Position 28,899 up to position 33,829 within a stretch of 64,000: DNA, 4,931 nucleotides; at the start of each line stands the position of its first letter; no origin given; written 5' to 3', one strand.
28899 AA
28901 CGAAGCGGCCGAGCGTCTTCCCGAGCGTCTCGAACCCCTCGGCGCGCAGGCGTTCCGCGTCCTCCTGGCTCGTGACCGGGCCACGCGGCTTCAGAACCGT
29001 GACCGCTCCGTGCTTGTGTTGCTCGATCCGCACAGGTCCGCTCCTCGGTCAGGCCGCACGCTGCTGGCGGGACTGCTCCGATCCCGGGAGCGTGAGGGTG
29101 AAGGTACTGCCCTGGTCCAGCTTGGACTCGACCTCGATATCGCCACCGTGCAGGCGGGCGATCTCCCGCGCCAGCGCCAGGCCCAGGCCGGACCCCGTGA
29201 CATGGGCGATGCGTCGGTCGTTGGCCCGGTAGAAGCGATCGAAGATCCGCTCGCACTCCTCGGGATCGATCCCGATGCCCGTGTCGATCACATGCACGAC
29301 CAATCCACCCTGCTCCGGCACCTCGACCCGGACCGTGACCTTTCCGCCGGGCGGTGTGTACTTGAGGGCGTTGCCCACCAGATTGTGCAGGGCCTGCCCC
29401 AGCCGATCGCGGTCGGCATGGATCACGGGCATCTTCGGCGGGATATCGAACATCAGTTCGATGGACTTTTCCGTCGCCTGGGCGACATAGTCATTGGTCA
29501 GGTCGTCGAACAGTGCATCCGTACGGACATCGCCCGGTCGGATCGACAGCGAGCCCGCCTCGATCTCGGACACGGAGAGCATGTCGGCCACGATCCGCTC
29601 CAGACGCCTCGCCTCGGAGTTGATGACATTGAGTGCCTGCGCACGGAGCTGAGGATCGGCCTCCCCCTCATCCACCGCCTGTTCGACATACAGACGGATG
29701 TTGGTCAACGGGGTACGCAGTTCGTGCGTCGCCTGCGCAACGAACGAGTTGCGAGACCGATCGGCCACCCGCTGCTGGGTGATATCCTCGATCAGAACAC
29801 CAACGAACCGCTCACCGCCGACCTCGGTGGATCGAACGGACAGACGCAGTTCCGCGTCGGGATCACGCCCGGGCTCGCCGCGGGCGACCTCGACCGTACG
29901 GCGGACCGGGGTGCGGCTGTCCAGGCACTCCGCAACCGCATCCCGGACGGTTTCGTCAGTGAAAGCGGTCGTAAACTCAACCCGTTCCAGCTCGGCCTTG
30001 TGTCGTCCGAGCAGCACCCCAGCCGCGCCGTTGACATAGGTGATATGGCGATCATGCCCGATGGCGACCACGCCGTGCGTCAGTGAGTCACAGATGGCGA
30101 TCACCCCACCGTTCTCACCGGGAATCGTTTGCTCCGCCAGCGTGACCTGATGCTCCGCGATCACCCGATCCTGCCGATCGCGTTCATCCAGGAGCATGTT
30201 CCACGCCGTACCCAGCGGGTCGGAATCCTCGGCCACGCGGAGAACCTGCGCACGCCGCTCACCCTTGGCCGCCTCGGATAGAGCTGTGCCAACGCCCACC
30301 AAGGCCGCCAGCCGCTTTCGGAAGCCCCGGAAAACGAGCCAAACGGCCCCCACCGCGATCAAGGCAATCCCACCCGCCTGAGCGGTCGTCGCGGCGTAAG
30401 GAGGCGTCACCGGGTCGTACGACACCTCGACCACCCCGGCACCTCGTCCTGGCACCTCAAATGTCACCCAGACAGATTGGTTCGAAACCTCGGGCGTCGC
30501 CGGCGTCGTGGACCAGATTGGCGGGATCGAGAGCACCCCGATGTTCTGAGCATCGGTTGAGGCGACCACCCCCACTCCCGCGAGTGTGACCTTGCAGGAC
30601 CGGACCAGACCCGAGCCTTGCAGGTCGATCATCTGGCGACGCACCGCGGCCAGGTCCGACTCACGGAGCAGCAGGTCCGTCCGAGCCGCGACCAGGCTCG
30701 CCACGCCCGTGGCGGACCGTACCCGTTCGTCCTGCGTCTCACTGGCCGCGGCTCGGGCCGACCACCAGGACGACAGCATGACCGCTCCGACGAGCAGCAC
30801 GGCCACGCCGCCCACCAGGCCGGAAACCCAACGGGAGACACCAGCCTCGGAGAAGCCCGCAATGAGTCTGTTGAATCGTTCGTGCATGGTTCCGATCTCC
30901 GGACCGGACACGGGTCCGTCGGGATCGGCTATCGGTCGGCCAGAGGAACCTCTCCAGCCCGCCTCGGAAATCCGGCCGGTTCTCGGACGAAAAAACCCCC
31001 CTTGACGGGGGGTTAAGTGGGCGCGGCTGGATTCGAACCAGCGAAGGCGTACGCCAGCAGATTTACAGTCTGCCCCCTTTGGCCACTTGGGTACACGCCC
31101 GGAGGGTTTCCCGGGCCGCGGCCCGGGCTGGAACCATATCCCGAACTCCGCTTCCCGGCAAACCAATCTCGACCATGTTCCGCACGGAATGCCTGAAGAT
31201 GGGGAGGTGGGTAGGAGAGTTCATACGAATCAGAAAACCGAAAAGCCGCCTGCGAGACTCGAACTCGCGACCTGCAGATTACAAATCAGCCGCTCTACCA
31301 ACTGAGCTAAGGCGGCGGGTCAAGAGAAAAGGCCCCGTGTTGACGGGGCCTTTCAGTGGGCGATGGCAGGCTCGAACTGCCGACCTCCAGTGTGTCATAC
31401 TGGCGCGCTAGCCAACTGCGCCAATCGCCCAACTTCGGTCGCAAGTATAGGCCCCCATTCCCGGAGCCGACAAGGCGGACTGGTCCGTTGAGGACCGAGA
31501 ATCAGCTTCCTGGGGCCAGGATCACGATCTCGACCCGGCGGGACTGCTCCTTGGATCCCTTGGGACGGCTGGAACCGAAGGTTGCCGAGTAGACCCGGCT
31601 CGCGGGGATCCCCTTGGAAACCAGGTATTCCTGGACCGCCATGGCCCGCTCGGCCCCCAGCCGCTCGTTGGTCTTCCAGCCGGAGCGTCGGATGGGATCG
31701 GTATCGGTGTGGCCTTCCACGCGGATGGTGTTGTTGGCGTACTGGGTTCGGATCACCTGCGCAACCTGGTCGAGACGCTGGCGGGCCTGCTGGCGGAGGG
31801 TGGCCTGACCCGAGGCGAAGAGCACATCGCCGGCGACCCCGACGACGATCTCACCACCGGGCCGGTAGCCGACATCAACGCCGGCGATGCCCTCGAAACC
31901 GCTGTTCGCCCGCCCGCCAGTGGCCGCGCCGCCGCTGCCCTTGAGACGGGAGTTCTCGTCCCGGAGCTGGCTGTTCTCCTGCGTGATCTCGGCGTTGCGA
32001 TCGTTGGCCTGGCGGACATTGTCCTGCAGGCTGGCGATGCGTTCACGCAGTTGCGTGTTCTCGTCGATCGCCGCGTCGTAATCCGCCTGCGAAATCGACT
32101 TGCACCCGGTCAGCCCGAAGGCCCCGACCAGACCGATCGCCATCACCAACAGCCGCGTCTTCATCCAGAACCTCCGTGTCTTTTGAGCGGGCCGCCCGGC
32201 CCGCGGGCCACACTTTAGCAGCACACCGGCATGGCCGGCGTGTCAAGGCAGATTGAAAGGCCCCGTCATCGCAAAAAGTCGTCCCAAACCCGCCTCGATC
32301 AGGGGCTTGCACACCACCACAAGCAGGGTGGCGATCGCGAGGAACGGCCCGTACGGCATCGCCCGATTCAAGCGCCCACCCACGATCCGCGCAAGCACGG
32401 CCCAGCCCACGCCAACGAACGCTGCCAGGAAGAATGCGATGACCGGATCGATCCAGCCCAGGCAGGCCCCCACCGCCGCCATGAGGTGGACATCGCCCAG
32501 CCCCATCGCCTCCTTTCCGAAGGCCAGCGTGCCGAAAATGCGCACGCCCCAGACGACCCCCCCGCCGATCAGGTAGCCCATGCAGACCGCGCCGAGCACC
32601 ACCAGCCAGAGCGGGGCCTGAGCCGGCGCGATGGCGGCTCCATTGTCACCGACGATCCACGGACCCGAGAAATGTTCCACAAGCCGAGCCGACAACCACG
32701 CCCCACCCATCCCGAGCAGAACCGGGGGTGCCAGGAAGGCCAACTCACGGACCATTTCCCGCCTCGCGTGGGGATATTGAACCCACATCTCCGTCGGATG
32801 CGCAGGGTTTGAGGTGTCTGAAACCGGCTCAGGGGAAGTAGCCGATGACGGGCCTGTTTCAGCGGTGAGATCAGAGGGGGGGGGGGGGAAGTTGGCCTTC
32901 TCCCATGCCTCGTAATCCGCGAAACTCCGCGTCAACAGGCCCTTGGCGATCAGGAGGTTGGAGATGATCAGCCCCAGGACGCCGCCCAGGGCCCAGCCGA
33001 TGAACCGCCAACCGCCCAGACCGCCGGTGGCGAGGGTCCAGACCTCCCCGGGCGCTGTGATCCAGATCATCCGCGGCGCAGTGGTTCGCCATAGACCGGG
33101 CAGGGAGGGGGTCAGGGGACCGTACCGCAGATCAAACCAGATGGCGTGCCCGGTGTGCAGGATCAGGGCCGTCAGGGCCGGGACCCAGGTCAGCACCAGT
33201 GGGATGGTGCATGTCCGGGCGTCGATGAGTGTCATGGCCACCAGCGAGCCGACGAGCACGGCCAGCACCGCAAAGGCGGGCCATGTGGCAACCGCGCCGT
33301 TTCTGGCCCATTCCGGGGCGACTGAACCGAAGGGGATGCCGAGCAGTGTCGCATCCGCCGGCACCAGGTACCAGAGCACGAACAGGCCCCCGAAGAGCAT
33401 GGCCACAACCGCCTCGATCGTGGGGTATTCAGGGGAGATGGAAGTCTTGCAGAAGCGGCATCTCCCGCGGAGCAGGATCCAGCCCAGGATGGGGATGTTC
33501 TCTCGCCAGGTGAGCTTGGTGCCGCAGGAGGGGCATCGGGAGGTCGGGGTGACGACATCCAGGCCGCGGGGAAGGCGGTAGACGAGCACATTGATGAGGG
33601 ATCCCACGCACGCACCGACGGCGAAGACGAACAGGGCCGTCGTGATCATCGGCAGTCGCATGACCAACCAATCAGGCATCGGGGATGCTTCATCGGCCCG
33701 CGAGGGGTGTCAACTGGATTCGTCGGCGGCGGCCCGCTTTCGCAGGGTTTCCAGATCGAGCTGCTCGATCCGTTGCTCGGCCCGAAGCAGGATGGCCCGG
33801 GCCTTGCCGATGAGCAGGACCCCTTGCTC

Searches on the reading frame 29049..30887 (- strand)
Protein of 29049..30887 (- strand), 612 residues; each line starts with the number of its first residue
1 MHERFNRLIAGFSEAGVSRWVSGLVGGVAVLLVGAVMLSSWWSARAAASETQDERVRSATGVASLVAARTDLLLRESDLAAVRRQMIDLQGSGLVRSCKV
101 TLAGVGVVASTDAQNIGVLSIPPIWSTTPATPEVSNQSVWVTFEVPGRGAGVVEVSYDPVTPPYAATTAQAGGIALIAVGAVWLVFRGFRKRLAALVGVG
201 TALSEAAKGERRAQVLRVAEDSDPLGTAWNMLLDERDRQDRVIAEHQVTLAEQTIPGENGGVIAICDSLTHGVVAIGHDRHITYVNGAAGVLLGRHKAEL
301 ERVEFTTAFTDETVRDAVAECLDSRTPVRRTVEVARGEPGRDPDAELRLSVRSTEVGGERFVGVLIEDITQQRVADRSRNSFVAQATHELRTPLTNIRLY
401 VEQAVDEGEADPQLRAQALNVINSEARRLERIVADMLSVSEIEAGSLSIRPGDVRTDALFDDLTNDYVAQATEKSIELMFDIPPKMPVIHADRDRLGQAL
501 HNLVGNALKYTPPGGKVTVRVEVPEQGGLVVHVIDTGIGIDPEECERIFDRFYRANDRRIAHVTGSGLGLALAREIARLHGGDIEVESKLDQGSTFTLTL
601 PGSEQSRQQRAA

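Call 7: search_protein_families(library=pfam, proteins=[window:29049-30887:-], max_evalue=0.01)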
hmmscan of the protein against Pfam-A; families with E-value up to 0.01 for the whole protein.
window:29049-30887:- (612 aa): 6 families
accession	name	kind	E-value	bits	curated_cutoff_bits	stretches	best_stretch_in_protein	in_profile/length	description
PF02518.31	HATPase_c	-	5.1e-33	114.3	26.4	1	492-601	2-108/111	Histidine kinase-, DNA gyrase B-, and HSP90-like ATPase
PF00512.31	HisKA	-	3.3e-16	59.5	26.9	1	379-445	2-66/66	His Kinase A (phospho-acceptor) domain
PF08448.16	PAS_4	-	2.3e-06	28.2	23.1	1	267-373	2-109/110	PAS fold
PF13426.13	PAS_9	-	0.0022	18.7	27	1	274-371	5-103/103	PAS domain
PF00989.32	PAS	-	0.0028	18.1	22.6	1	264-330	5-74/113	PAS fold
PF13589.12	HATPase_c_3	-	0.0053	17.2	25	0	498-589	5-93/137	Histidine kinase-, DNA gyrase B-, and HSP90-like ATPase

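Call 8: search_protein_families(library=ncbifam, proteins=[window:29049-30887:-], max_evalue=0.01)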
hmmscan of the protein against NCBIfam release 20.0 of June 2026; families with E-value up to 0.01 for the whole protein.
window:29049-30887:- (612 aa): 83 families (the best 25 are shown)
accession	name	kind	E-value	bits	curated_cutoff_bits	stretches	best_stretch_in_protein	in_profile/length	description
NF046044.1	PnpS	equivalog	1.1e-79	268.3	400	1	253-601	48-390/390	two-component system histidine kinase PnpS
NF033092.0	HK_WalK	equivalog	5.7e-67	226.6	725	1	248-601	246-593/594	cell wall metabolism sensor histidine kinase WalK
TIGR02966.1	phoR_proteo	equivalog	1.4e-66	224.9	334.2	1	264-599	10-332/333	phosphate regulon sensor histidine kinase PhoR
NF041735.1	hist_kin_RppB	equivalog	1.4e-56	192.2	400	1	379-601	216-438/438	two-component system sensor histidine kinase RppB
NF008468.0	PRK11360.1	equivalog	9.8e-51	172.8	646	1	265-608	273-614/616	two-component system sensor histidine kinase AtoS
TIGR02956.1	TMAO_torS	equivalog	4.9e-49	167.2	676.5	1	375-609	460-689/967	TMAO reductase system sensor histidine kinase/response regulator TorS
NF033093.1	HK_VicK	exception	5.8e-48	163.6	680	1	250-606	84-439/448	cell wall metabolism sensor histidine kinase VicK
NF040691.1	MtrAB_MtrB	equivalog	2.7e-47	162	450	1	368-605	260-495/507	MtrAB system histidine kinase MtrB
NF045911.1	TCSHisKinNblS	equivalog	1.9e-46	158.6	1000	1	267-600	273-618/621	two-component system sensor histidine kinase NblS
NF006800.0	PRK09303.1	equivalog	8.3e-46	156.6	342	1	378-603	150-378/383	histidine kinase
NF008235.0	PRK11006.1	equivalog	2.3e-42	145.4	390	1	364-601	189-422/431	phosphate regulon sensor histidine kinase PhoR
NF047874.1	MASE3_PAS_HK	subfamily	3e-42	145.3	560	1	267-606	272-629/655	MASE3 domain-containing sensor histidine kinase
NF041832.1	near_NosP_CTERM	subfamily_domain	1.2e-41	143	400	1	375-610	3-233/370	NahK/ErcS family hybrid sensor histidine kinase/response regulator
NF038297.2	hybrid_HK_HrmK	equivalog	2.9e-41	141.8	725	1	376-609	232-464/607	hybrid histidine kinase/response regulator HrmK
NF041947.1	LuxQ_Vibrio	equivalog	5.5e-41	140.3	1200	1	377-609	470-703/843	quorum-sensing autoinducer 2 sensor kinase/phosphatase LuxQ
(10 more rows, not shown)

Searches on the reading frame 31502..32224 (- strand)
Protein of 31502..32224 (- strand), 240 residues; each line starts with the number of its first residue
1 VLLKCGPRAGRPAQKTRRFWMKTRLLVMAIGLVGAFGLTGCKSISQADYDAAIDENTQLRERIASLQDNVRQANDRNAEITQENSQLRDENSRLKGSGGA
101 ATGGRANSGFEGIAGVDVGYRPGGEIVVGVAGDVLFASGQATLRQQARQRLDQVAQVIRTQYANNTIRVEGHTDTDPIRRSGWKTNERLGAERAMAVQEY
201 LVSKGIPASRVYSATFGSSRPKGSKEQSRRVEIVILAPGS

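Call 12: search_protein_families(library=pfam, proteins=[window:31502-32224:-], max_evalue=0.01)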
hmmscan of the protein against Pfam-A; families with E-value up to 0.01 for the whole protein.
window:31502-32224:- (240 aa): 4 families
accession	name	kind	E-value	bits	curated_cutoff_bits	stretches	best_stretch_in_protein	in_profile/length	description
PF00691.25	OmpA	-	2.5e-19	69.9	27.2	1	135-227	1-90/98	OmpA family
PF06005.17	ZapB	-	0.0002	22.2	31.5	1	49-94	13-58/71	Cell division protein ZapB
PF05359.17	DUF748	-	0.0013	17.3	50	0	188-211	1013-1037/1037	Domain of Unknown Function (DUF748)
PF24072.1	T7_gp14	-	0.0073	16.7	27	0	28-115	5-92/187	T7 virus internal virion protein gp14 family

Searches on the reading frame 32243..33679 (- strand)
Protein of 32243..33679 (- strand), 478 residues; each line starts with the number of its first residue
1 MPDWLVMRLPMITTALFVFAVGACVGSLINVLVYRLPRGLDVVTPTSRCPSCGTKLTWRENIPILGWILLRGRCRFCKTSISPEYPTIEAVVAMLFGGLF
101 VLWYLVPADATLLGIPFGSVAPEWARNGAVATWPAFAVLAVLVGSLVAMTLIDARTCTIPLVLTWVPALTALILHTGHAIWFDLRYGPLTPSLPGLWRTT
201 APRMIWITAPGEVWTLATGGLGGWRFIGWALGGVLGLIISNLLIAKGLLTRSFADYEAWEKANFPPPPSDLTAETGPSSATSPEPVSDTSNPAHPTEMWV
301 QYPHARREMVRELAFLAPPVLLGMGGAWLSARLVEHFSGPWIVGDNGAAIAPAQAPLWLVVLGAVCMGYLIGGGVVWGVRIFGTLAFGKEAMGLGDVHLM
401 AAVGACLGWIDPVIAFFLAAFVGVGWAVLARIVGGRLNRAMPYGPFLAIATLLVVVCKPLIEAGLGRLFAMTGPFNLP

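Call 12: search_protein_families(library=pfam, proteins=[window:32243-33679:-], max_evalue=0.01)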
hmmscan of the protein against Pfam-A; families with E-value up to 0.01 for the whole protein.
window:32243-33679:- (478 aa): 2 families
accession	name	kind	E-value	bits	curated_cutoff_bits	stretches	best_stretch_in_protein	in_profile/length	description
PF06750.18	A24_N_bact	-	4.1e-31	107.3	23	1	21-101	2-82/84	Bacterial Peptidase A24 N-terminal domain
PF01478.23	Peptidase_A24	-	1.9e-05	25.5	26.5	1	363-427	46-103/104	Type IV leader peptidase family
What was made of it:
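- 32243..33679 (-): Prepilin peptidase (A24), upstream of an OmpA-family gene (32224..31502). It is probably the processing enzyme for the pseudopilins. Pfam (call 12).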
